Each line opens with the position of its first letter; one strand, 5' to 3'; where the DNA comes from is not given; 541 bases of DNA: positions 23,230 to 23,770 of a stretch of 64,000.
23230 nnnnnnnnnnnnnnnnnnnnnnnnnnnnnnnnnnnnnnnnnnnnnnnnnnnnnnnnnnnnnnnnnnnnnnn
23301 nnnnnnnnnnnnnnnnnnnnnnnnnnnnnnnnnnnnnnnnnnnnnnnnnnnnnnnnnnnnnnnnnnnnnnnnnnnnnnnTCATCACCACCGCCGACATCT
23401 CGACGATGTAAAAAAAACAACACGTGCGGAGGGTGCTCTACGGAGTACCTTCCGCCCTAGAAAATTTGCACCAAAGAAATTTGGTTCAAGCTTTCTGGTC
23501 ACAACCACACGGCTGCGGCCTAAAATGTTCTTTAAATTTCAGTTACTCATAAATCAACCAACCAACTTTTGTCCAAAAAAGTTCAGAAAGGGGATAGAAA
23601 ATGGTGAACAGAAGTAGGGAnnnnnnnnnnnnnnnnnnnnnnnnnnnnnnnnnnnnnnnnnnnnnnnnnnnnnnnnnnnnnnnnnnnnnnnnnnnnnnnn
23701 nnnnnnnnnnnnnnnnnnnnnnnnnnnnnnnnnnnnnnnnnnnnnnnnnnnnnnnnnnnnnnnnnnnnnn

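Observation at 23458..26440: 24-bp palindrome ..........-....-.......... inside a conserved about 60-bp module, repeated three times upstream of the ADP-ribosylglycohydrolase, nadD-nadK fusion and pncB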

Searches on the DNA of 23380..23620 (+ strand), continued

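Call 66: search_with_rna_model(model_id=R2, sources=[L093, L094, L096, L097, L098, L099, L100, L008], max_evalue=1, show_alignments=8)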
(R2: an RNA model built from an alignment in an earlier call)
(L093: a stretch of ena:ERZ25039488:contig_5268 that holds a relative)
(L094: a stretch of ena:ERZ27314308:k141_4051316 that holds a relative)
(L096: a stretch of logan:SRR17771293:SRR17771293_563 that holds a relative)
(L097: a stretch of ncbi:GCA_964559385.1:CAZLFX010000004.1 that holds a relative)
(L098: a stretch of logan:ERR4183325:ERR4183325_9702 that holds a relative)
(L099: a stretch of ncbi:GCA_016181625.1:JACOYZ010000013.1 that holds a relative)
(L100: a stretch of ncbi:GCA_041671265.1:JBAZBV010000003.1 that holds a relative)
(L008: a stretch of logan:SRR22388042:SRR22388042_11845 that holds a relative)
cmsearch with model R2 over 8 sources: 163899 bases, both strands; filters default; matches with E-value up to 1: 10.
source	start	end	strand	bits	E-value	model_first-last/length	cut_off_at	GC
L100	8032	8092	+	61.2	1.1e-09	1-64/64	no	0.38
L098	8166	8225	+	58.9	3.1e-09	1-64/64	no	0.25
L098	6863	6927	+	58.6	3.5e-09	1-64/64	no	0.26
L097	9099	9162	+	44.1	2.7e-06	1-64/64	no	0.36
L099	9100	9162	+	39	2.7e-05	1-64/64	no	0.33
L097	9075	9138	-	34.4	0.00022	1-64/64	no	0.48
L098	6863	6902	-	33.3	0.00037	1-64/64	no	0.17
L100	8021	8070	-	28.9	0.0027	1-64/64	no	0.28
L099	9081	9138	-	24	0.026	1-64/64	no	0.31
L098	8163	8203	-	22.2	0.057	1-64/64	no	0.2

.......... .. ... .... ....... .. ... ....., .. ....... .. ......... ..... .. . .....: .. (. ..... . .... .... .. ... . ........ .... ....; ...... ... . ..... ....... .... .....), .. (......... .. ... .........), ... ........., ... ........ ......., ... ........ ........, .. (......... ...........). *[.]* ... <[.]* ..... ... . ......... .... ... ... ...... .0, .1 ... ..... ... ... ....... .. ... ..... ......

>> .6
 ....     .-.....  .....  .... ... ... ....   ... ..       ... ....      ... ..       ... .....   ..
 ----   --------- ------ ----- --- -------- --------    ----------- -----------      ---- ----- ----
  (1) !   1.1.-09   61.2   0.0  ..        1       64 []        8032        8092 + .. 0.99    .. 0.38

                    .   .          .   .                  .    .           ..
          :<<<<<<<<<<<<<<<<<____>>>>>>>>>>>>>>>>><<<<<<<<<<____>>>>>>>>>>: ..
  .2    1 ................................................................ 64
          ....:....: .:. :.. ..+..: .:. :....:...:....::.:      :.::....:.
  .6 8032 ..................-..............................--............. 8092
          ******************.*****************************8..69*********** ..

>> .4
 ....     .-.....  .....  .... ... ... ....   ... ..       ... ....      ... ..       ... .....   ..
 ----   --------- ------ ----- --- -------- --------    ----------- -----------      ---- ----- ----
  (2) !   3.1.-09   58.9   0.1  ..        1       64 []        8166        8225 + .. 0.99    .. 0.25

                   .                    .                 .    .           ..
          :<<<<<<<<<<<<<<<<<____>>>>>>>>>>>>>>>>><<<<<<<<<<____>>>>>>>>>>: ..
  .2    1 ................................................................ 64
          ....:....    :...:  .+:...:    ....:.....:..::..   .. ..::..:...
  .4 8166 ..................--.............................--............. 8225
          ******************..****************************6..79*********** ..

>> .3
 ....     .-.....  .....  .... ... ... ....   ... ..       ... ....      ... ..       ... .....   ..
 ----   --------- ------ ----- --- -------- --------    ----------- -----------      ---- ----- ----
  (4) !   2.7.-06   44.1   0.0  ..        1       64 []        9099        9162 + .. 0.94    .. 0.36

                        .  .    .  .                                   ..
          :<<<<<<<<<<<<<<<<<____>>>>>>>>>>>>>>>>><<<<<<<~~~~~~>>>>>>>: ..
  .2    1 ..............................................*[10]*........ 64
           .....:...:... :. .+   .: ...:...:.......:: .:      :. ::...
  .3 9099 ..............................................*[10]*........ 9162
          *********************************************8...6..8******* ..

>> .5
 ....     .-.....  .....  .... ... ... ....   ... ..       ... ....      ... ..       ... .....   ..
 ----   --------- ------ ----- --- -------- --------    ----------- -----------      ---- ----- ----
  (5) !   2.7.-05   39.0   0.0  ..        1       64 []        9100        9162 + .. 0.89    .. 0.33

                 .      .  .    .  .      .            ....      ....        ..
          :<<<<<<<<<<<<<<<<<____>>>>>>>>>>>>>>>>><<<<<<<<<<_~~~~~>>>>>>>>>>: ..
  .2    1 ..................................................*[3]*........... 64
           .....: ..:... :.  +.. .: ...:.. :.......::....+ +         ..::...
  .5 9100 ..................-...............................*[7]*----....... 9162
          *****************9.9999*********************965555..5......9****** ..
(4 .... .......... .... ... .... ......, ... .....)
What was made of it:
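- None was found in three non-CPR nadD-nadK loci (call 66).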

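Call 67: search_with_rna_model(model_id=R2, sources=[window, L009, L011, L043, L083, L085, L018, L066, L050, L021, L081, L097, L098, L099, L100], max_evalue=0.00033, make_alignment=true)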
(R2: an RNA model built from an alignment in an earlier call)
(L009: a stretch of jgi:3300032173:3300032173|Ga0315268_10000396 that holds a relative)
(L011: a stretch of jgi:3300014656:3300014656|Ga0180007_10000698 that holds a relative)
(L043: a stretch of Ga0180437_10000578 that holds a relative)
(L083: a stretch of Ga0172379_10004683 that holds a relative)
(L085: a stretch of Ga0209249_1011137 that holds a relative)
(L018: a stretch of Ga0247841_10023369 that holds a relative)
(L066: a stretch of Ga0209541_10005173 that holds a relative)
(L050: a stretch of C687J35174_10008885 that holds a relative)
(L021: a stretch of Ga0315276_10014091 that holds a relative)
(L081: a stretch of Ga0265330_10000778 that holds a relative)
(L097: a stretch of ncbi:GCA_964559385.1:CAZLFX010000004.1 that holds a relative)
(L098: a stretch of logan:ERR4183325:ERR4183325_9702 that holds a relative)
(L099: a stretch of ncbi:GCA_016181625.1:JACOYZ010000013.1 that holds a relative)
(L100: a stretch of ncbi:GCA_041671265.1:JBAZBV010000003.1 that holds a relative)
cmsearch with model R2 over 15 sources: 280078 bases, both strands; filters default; matches with E-value up to 0.00033: 22.
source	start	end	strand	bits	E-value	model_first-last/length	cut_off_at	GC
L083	9861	9925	+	73.5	6.7e-12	1-64/64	no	0.32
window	26380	26441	+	71.2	1.9e-11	1-64/64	no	0.42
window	23458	23521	+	68.3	7e-11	1-64/64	no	0.45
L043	7308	7368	+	68.2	7.5e-11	1-64/64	no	0.21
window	24749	24810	+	67.4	1.1e-10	1-64/64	no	0.34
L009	4430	4495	+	66.5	1.6e-10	1-64/64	no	0.33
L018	4435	4496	+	66.2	1.9e-10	1-64/64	no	0.31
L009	6308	6370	+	65.9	2.1e-10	1-64/64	no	0.35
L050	9098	9160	+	64.8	3.5e-10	1-64/64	no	0.38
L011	5734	5795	+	63.4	6.5e-10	1-64/64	no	0.39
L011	4380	4453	+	63.4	6.8e-10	1-64/64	no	0.3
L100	8032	8092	+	61.2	1.9e-09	1-64/64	no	0.38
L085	110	176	+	61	2e-09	1-64/64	no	0.28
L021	2815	2875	+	60.1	3.1e-09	1-64/64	no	0.36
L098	8166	8225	+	58.9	5.3e-09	1-64/64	no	0.25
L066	6212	6274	+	58.7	5.8e-09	1-64/64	no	0.37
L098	6863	6927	+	58.6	5.9e-09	1-64/64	no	0.26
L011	7335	7396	+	49.9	3.2e-07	1-64/64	no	0.29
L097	9099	9162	+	44.1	4.5e-06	1-64/64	no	0.36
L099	9100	9162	+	39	4.6e-05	1-64/64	no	0.33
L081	405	467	+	37.9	7.5e-05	1-64/64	no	0.6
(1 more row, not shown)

Alignment A11: 22 matches aligned to the model, 84 columns, each read 5' to 3' on its own strand. Consensus structure (alignment columns), stored with it:
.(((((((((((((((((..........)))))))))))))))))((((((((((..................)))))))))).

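Call 68: build_rna_model(alignment_id=A11)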
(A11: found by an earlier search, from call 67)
Model R3 built from alignment A11 (22 sequences, 84 columns); structure: stored with the alignment.
model positions 64; base pairs 27; branch points 1; effective number of sequences 12.64; information 0.875 bits per position. Calibrated on 0.2 Mb of random sequence (short: E-values are rough).
structure used (alignment columns):
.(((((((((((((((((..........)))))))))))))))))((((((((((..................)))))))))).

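Call 70: search_with_rna_model(model_id=R3, sources=[window, L008, L013, L014, L015, L016, L019, L020, L023, L024, L025, L026, L027, L028, L029, L030, L031, L032, L033, L034, L035, L036, L037, L038, L039, L040, L041, L042, L044, L045, L046, L047, L048, L049, L051, L052, L053, L054, L055, L056, L057, L058, L059, L060, L061, L062, L063, L064, L065, L067, L068, L069, L070, L071, L072, L073, L074, L075, L076, L077, L078, L079, L080, L082, L086, L087, L088, L089, L090, L091, L092, L093, L094, L096, L043, L085, L066, L021, L018, L050, L083, L097, L098, L099, L100], max_evalue=1)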
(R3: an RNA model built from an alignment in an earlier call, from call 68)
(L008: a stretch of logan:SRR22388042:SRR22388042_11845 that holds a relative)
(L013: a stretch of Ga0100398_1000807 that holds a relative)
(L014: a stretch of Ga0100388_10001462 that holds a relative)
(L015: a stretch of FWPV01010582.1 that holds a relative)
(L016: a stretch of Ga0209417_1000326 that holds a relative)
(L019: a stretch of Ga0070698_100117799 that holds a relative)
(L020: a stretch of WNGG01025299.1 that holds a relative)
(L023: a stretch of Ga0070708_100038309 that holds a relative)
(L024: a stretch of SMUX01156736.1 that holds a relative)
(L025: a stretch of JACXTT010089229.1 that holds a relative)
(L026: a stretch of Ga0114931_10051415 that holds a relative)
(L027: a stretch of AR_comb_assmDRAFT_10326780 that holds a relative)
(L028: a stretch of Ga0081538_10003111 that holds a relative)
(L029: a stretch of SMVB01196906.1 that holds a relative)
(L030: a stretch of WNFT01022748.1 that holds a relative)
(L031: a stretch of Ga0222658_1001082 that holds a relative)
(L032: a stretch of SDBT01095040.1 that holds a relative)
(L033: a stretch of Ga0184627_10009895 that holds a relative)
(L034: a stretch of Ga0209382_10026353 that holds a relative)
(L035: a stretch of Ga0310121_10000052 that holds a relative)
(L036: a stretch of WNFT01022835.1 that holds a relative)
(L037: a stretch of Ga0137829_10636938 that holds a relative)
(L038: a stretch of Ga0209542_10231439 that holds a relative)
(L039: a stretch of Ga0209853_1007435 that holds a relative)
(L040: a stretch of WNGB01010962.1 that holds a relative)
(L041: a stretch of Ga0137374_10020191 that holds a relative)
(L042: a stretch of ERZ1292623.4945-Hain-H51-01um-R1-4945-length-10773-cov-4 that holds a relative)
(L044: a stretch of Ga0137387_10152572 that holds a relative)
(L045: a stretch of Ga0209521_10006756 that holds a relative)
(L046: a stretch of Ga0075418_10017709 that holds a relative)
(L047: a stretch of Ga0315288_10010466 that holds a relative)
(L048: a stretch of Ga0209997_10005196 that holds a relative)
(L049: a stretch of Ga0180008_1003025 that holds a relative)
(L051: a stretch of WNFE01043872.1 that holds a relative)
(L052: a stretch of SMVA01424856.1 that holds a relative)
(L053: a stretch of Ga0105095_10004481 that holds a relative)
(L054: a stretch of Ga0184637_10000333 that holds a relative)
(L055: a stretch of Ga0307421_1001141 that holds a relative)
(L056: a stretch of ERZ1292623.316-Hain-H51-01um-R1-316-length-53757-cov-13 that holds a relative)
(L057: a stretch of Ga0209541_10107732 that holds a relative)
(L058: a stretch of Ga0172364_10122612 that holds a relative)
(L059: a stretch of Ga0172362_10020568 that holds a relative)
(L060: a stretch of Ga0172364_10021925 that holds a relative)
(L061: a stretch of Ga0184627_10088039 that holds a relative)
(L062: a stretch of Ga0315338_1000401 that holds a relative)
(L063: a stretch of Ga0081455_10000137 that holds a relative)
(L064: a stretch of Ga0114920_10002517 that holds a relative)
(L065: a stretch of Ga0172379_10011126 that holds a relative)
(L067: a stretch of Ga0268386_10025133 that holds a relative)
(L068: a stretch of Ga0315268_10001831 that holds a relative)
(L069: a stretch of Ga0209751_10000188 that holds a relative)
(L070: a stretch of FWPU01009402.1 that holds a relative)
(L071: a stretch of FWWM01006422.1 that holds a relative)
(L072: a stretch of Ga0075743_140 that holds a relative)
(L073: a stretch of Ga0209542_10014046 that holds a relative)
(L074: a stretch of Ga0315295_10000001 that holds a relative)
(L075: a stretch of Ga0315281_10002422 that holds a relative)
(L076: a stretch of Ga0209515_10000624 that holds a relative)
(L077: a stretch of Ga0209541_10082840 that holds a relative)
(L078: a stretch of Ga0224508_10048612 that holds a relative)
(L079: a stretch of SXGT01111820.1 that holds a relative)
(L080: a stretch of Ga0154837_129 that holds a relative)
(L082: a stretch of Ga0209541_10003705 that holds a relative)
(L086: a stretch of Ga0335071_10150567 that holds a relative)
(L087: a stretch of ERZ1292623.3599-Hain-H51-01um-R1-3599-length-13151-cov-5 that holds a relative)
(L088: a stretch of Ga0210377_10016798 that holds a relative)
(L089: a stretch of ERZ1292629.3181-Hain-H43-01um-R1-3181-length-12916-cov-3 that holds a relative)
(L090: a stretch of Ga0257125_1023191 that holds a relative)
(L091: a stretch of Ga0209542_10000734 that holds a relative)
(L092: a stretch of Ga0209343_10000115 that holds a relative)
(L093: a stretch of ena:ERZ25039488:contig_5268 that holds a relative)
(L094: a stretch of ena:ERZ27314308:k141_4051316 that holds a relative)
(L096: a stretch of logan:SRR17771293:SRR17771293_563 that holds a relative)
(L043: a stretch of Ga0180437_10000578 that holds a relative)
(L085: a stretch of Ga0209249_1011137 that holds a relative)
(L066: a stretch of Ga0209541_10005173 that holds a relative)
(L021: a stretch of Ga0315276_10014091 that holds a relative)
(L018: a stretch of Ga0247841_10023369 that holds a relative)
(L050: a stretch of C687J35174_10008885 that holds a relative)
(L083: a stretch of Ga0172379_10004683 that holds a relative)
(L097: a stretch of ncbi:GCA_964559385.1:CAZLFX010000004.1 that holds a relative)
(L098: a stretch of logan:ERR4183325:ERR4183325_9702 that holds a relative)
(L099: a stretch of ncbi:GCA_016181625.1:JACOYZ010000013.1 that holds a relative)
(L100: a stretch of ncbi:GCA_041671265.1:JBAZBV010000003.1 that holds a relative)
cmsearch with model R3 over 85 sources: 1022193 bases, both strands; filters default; matches with E-value up to 1: 35.
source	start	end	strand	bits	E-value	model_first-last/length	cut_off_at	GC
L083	9861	9925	+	73.4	5.1e-12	1-64/64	no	0.32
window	26380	26441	+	68.3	5.9e-11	1-64/64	no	0.42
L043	7308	7368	+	68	6.9e-11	1-64/64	no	0.21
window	24749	24810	+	66.7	1.3e-10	1-64/64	no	0.34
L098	6863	6927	+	66.3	1.6e-10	1-64/64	no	0.26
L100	8032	8092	+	66.3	1.6e-10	1-64/64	no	0.38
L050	9098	9160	+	66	1.8e-10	1-64/64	no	0.38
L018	4435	4496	+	65.5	2.3e-10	1-64/64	no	0.31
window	23458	23521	+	64.7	3.3e-10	1-64/64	no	0.45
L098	8166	8225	+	63.4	6.2e-10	1-64/64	no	0.25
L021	2815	2875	+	62.3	1.1e-09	1-64/64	no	0.36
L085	110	176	+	57.3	1.2e-08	1-64/64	no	0.28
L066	6212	6274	+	56.5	1.7e-08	1-64/64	no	0.37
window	21722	21783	+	54.5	4.6e-08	1-64/64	no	0.31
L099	9100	9162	+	51.9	1.6e-07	1-64/64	no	0.33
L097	9099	9162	+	51.6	1.8e-07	1-64/64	no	0.36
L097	9075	9138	-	37.5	0.00016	1-64/64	no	0.48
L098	6847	6902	-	36.5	0.00026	1-64/64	no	0.21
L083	9850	9900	-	34.1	0.00081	1-64/64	no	0.2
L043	7308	7345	-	31.9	0.0024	1-64/64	no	0.13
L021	2804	2853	-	31.4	0.003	1-64/64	no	0.32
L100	8021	8070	-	31.2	0.0033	1-64/64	no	0.28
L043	8693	8766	+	30.9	0.0037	1-64/64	no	0.32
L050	9077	9136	-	29.7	0.0066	1-64/64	no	0.33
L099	9081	9138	-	28.1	0.015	1-64/64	no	0.31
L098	8151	8203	-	26.3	0.034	1-64/64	no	0.23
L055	2248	2303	+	25.7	0.047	1-64/64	no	0.41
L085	94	149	-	24.7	0.073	1-64/64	no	0.2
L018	4419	4473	-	23.6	0.13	1-64/64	no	0.36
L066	6203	6249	-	22.6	0.21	1-64/64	no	0.26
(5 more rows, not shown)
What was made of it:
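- Reverse-strand echoes score 22-37 bits (call 70).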

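Call 76: search_with_rna_model(model_id=R3, sources=[L002, L003, L004, L005, L006, L007], max_evalue=10)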
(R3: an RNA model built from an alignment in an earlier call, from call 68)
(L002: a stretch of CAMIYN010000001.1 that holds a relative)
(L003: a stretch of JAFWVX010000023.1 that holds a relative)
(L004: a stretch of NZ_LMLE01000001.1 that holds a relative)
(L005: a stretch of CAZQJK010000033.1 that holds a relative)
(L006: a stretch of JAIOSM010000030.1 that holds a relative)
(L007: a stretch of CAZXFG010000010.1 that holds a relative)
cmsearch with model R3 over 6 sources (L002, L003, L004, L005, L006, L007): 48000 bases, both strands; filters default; matches with E-value up to 10: 4.
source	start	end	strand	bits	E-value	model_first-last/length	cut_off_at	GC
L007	3734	3799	-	19.4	0.044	1-64/64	no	0.29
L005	4279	4326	+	17.5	0.11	1-64/64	no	0.19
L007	566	633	+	15.5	0.29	1-64/64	no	0.22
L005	5027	5097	+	14.8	0.4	1-64/64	no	0.37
